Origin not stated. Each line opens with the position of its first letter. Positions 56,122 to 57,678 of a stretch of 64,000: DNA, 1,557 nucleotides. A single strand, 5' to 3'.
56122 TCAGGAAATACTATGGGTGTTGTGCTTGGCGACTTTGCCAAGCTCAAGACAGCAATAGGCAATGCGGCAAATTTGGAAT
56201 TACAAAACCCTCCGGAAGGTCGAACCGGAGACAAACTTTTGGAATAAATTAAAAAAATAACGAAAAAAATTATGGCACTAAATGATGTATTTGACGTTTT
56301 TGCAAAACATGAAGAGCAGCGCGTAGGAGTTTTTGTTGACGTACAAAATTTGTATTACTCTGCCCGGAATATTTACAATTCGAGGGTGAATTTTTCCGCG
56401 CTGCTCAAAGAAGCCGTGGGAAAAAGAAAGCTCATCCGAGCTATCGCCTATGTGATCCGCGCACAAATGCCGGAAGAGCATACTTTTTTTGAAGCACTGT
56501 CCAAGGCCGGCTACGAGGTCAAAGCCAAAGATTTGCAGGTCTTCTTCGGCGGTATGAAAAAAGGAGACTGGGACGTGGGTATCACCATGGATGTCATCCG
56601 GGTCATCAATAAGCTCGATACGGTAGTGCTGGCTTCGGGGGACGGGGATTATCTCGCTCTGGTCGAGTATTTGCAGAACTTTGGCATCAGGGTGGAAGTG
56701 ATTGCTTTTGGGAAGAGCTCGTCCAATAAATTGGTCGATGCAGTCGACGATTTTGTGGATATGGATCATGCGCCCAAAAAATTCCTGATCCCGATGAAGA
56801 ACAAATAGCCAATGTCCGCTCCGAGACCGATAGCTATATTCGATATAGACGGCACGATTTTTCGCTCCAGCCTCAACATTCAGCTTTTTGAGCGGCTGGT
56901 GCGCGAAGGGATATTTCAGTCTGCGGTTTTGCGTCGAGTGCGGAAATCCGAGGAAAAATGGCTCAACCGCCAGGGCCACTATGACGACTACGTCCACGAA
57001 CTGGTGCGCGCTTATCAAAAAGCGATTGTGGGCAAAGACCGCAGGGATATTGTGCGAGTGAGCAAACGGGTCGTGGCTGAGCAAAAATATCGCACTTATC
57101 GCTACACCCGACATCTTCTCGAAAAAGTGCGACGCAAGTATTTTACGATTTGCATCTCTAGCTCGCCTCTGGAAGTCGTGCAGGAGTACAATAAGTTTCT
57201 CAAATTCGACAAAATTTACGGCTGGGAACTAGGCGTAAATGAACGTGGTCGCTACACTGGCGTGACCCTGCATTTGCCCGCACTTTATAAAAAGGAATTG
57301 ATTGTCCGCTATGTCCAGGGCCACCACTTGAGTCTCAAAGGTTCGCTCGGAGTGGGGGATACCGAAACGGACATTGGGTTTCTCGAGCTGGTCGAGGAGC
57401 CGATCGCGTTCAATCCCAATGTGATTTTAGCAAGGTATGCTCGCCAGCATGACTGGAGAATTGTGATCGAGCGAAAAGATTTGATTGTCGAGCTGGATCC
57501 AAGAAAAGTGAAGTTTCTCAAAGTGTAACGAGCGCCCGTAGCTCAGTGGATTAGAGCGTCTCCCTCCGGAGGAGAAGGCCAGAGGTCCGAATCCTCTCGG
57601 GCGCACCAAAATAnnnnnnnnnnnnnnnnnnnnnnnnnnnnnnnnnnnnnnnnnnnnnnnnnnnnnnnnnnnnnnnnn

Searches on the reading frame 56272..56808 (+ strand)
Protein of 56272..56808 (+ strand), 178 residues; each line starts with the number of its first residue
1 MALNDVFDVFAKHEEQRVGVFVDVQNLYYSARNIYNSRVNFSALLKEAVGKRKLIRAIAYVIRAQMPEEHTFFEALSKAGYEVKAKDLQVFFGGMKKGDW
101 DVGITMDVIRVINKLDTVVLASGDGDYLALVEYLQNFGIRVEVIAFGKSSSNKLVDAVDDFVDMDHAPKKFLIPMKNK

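Call 4: search_protein_families(library=pfam, proteins=[window:56272-56808:+], max_evalue=0.01)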
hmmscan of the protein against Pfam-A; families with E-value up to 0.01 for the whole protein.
window:56272-56808:+ (178 aa): 1 family
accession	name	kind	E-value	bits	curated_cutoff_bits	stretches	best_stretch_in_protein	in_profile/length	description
PF01936.24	NYN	-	2.5e-34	119.3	24.2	1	17-165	1-145/145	NYN domain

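Call 5: search_protein_families(library=ncbifam, proteins=[window:56272-56808:+], max_evalue=0.01)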
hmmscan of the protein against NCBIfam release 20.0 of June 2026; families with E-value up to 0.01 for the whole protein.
window:56272-56808:+ (178 aa): 0 families

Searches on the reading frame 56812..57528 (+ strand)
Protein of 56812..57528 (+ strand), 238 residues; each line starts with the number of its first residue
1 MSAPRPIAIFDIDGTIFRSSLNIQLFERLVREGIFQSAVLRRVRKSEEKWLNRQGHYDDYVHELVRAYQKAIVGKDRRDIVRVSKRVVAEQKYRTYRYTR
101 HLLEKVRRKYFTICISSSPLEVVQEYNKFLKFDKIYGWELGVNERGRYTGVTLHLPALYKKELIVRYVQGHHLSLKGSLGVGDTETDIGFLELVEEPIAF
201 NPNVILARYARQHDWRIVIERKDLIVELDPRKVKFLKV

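Call 4: search_protein_families(library=pfam, proteins=[window:56812-57528:+], max_evalue=0.01)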
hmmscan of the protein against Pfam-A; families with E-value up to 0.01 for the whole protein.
window:56812-57528:+ (238 aa): 3 families
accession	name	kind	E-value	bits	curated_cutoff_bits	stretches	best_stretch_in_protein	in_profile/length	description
PF12710.13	HAD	-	3.3e-12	47.6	27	1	8-192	1-189/189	haloacid dehalogenase-like hydrolase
PF00702.32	Hydrolase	-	0.00016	22.6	26.4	1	8-191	4-187/191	haloacid dehalogenase-like hydrolase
PF13419.12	HAD_2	-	0.0062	17.1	23.8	0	9-127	2-113/178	Haloacid dehalogenase-like hydrolase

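Call 5: search_protein_families(library=ncbifam, proteins=[window:56812-57528:+], max_evalue=0.01)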
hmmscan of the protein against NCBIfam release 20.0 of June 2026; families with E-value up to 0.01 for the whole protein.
window:56812-57528:+ (238 aa): 7 families
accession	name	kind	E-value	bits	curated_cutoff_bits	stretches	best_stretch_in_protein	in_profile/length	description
TIGR01490.1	HAD-SF-IB-hyp1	subfamily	1.6e-22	80.8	98.3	1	7-202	1-198/202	HAD-IB family hydrolase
TIGR01488.1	HAD-SF-IB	subfamily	1.5e-13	51.1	45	1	8-194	2-177/177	HAD-IB family phosphatase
NF052360.1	HolPasePseu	equivalog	3e-11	43.4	280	1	7-218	3-215/218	histidinol-phosphatase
NF052359.1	HolPaseNeis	equivalog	8.3e-11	42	400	1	7-218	3-218/221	histidinol-phosphatase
TIGR01491.1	HAD-SF-IB-PSPlk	hypoth_equivalog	1.4e-06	28.1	151.9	1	8-201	7-189/201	phosphoserine phosphatase-like hydrolase, archaeal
TIGR00338.1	serB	equivalog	4.7e-06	26.3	144.15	1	102-212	93-205/219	phosphoserine phosphatase SerB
NF010109.0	PRK13582.1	equivalog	0.0029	17.3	133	1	99-210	73-179/205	bifunctional phosphoserine phosphatase/homoserine phosphotransferase ThrH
